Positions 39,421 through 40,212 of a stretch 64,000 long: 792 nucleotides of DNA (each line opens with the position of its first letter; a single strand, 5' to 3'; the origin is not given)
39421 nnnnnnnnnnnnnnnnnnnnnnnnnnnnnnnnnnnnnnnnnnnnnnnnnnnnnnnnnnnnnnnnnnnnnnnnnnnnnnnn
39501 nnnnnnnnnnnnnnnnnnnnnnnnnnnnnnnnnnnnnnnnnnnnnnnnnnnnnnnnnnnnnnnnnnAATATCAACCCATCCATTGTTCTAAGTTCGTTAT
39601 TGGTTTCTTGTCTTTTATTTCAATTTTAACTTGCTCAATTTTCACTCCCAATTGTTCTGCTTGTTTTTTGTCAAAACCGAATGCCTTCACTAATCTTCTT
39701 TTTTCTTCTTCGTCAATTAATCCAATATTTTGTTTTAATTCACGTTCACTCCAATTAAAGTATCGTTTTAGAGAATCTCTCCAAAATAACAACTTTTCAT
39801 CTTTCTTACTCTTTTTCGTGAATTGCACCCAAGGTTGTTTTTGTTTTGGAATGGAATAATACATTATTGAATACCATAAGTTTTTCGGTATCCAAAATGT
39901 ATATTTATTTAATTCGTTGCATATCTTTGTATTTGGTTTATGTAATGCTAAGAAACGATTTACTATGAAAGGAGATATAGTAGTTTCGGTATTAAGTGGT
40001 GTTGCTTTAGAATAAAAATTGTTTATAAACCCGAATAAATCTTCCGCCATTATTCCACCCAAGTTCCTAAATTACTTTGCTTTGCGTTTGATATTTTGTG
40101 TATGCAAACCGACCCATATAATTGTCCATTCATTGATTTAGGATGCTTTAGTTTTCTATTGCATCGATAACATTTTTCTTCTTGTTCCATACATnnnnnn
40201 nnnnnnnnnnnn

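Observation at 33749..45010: Compact, self-contained archaeal-type replisome cluster on one strand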

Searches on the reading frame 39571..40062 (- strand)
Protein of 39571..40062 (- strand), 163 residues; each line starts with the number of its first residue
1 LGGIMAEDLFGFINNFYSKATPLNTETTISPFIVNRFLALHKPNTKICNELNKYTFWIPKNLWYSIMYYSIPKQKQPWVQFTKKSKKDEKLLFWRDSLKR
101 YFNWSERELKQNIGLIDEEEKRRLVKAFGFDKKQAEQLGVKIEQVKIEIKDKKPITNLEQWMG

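Call 4: search_protein_families(library=pfam, proteins=[window:39571-40062:-], max_evalue=0.01)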
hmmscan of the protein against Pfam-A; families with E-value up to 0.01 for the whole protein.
window:39571-40062:- (163 aa): 1 family
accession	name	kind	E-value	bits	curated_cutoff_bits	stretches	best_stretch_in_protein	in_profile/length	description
PF22950.1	DUF7026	-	0.006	16.7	28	0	86-128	6-46/50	Domain of unknown function (DUF7026)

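Call 5: search_protein_families(library=phrogs, proteins=[window:39571-40062:-], max_evalue=0.001)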
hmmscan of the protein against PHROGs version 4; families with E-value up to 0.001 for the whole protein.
window:39571-40062:- (163 aa): 1 family
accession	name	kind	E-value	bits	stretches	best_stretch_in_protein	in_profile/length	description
phrog_225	-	DNA, RNA and nucleotide metabolism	2e-12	48.3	1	6-128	20-140/160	clamp loader of DNA polymerase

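Call 55: search_solved_structures(query=window:39571-40062:-, max_evalue=10)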
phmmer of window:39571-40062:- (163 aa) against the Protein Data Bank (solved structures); distinct sequences matched with E-value up to 10: 1.
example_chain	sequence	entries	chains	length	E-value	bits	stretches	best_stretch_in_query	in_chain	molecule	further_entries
8ap6_C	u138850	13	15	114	0.6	13.1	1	54-107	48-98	subunit-8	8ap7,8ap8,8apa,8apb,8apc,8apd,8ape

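Call 84: search_dna_similar(query=window:39571-40050:-, collection=phages, mode=protein, max_evalue=0.1, max_rows=20)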
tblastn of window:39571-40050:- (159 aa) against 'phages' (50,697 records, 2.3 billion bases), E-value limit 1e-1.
Records with a match: 36; places in all: 36; records where one place covers at least 80% of the query: 0.
Best place of each record, by identity: <60% 36.
By first word of the organism name: Synechococcus 13; Prochlorococcus 12; Aeromonas 6; Marine 4; Pseudomonas 1.
By host as written in the record: - 5; Prochlorococcus sp. MED4 4; Aeromonas salmonicida 3; Synechococcus sp. WH 7803 3; Synechococcus sp. WH7803 2; Synechococcus sp. KCZYC6 2; Prochlorococcus sp. MIT9515 2; Synechococcus str. WH8109 2; and 10 more.
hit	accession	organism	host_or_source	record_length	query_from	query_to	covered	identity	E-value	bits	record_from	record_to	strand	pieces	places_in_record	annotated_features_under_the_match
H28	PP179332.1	Pseudomonas phage Cygsa01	Pseudomonas syringae JD03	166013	4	122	75%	28.1%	4e-2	39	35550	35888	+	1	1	putative clamp loader subunit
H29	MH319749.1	Marine virus AG-345-F15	single cell amplified by WGA-X; seawater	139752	22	130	69%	27.9%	4e-3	42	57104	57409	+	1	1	record has no annotation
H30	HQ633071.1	Synechococcus phage S-SKS1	Synechococcus sp. WH7803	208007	22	116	60%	32.0%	1e-3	44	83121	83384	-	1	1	clamp loader subunit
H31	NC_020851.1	Synechococcus phage S-SKS1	Synechococcus sp. WH7803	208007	22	116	60%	32.0%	1e-3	44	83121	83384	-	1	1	clamp loader of DNA polymerase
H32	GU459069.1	Aeromonas phage 65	Aeromonas salmonicida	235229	6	122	74%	25.2%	1e-4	47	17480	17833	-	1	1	62: Clamp loader small subunit, DNA polymerase accessory protein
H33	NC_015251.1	Aeromonas phage 65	Aeromonas salmonicida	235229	6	122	74%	25.2%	1e-4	47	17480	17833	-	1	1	62: Clamp loader small subunit, DNA polymerase accessory protein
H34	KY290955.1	Aeromonas phage 65.2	Aeromonas salmonicida HER1110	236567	6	122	74%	25.2%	1e-4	47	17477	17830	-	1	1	DNA polymerase clamp loader subunit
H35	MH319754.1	Marine virus AG-345-L05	single cell amplified by WGA-X; seawater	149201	22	116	60%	30.9%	3e-3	42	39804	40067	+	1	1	record has no annotation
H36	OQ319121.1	Synechococcus phage S-BM3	Synechococcus sp. WH 7803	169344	27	116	57%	32.6%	1e-3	44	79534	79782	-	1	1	clamp loader subunit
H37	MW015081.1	Synechococcus phage S-SRM01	Synechococcus sp. KCZYC6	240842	22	116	60%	29.9%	1e-2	41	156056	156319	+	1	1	DNA polymerase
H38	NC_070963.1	Synechococcus phage S-SRM01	Synechococcus sp. KCZYC6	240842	22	116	60%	29.9%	1e-2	41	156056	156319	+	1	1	DNA polymerase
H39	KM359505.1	Prochlorococcus phage P-TIM68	Prochlorococcus sp. MIT9515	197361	26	116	57%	31.2%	1e-3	44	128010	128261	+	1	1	putative clamp loader subunit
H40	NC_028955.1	Prochlorococcus phage P-TIM68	Prochlorococcus sp. MIT9515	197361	26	116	57%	31.2%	1e-3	44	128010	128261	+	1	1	clamp loader of DNA polymerase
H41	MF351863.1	Synechococcus phage Bellamy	Synechococcus str. WH8109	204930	19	116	62%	28.7%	9e-2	38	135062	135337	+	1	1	156: clamp loader subunit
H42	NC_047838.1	Synechococcus phage Bellamy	Synechococcus str. WH8109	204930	19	116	62%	28.7%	9e-2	38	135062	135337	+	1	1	156: clamp loader of DNA polymerase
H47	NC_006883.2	Prochlorococcus phage P-SSM2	Prochlorococcus sp. NATL1A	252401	20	116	61%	28.3%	4e-3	42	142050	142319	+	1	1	gp62: clamp loader of DNA polymerase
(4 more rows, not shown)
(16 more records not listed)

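Call 113: get_annotated_region(hit=H33, flank=2500)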
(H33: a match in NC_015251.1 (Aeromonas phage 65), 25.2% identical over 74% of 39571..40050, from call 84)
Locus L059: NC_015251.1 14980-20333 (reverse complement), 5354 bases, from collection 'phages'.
description: Aeromonas phage 65, complete genome.
organism: Aeromonas phage 65 (NCBI taxid 2919549)
taxonomy: Viruses; Duplodnaviria; Heunggongvirae; Uroviricota; Caudoviricetes; Straboviridae; Emmerichvirinae; Ishigurovirus; Ishigurovirus osborne
host: Aeromonas salmonicida; source: -; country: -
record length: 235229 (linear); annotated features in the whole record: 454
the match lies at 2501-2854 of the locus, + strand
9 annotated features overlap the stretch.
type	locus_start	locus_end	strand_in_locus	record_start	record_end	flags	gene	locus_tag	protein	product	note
CDS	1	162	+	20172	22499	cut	46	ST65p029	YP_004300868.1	SbcC-like subunit of palindrome specific endonuclease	gp46/gp47 subunit required for recombination and host-DNA degradation; gp46; forms functional complex with gp47; ...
CDS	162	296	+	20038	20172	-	-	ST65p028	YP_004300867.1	hypothetical protein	predicted by GenMarkS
CDS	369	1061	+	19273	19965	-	45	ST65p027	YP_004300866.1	DNA polymerase processivity factor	gp45 also is required for synthesis of late RNA,acting as a 'mobile enhancer' and in effect taking the place of a -35 ...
CDS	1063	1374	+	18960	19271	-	-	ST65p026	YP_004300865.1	hypothetical protein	predicted by GenMarkS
CDS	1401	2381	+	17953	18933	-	44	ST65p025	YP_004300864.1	clamp loader of DNA polymerase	gp44; DNA polymerase accessory protein; forms complex with gp62 to load gp45 sliding clamp; necessary for DNA ...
CDS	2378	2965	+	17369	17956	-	62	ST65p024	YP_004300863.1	Clamp loader small subunit, DNA polymerase accessory protein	gp62; clamp loader is formed by heterodimer of gp44 and gp62; clamp loader forms a complex with gp45 (clamp) in the ...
CDS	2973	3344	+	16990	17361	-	regA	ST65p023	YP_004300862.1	translation repressor protein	regulates translation of mRNAs for DNA replication proteins and other early gene products; RegA; binds mRNA and ...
CDS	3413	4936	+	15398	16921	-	43A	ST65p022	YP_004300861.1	DNA polymerase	split polB DNA polymerase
CDS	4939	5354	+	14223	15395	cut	43B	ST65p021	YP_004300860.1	DNA polymerase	split polB DNA polymerase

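Call 114: get_annotated_region(hit=H47, flank=2500)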
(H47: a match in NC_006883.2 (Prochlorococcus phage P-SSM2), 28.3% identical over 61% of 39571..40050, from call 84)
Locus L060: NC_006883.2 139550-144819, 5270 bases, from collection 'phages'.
description: Prochlorococcus phage P-SSM2, complete genome.
organism: Prochlorococcus phage P-SSM2 (NCBI taxid 268746)
taxonomy: Viruses; Duplodnaviria; Heunggongvirae; Uroviricota; Caudoviricetes; Kyanoviridae; Salacisavirus; Salacisavirus pssm2
host: Prochlorococcus sp. NATL1A; source: -; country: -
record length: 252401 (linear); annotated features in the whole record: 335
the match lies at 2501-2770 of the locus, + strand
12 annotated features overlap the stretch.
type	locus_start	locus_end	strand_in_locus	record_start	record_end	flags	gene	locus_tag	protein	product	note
CDS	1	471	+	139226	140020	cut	dam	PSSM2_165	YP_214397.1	DNA methyltransferase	T4-GC: 161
CDS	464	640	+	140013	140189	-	-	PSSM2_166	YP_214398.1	hypothetical protein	T4-GC: 162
CDS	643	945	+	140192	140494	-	-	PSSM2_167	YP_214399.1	hypothetical protein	T4-GC: 163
CDS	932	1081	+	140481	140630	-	-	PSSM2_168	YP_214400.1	hypothetical protein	T4-GC: 164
CDS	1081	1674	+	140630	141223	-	-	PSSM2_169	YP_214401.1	ferrochelatase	T4-GC: 165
CDS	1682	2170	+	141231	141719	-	-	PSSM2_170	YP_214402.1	hypothetical protein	T4-GC: 166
CDS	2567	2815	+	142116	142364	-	gp62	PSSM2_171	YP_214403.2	clamp loader of DNA polymerase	T4-GC: 167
CDS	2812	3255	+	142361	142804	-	regA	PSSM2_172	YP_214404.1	translation repressor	endoribonuclease; T4-GC: 168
CDS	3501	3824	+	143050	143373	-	purL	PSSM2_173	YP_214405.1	5-phosphoribosylformylglycinamide amidotransferase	T4-GC: 169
CDS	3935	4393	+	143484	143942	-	hsp20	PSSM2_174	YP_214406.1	Hsp20 heat shock protein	T4-GC: 170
CDS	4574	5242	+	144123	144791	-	purM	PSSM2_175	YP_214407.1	ferredoxin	T4-GC: 171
CDS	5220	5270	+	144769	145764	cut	purM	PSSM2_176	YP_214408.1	phosphoribosylaminoimidazole synthetase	T4-GC: 172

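Call 115: get_annotated_region(hit=H31, flank=2500)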
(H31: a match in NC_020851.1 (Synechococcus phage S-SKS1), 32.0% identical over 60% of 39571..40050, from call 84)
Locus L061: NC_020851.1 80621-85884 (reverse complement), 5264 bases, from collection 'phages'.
description: Synechococcus phage S-SKS1 genomic sequence.
organism: Synechococcus phage S-SKS1 (NCBI taxid 754042)
taxonomy: Viruses; Duplodnaviria; Heunggongvirae; Uroviricota; Caudoviricetes; Llyrvirus; Llyrvirus SSKS1
host: Synechococcus sp. WH7803; source: North Atlantic; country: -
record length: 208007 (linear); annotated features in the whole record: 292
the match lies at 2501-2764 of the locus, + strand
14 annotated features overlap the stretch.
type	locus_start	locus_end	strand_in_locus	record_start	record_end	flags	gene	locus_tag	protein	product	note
CDS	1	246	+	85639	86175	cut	-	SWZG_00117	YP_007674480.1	cyanobacterial phosphoribosylglycinamide formyltransferase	-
CDS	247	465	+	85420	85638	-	-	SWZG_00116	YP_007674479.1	hypothetical protein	-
CDS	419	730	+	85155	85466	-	-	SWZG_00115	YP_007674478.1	5-phosphoribosylformylglycinamide amidotransferase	-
CDS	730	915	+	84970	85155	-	-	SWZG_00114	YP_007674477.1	hypothetical protein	-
CDS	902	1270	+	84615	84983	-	-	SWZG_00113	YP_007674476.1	hypothetical protein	-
CDS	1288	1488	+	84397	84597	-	-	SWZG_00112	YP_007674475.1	hypothetical protein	-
CDS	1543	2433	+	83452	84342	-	-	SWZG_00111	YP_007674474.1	DNA methyltransferase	-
CDS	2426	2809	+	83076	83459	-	-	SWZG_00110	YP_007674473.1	clamp loader of DNA polymerase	-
CDS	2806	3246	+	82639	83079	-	-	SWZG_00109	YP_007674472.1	translation repressor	-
CDS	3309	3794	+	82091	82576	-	-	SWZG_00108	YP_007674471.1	hypothetical protein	-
CDS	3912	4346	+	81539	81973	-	-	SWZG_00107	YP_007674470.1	Hsp20 heat shock protein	-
CDS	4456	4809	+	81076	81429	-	-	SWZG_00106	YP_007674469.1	hypothetical protein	-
CDS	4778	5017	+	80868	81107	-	-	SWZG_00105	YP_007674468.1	hypothetical protein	-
CDS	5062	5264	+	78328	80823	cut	-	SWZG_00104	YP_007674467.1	DNA polymerase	-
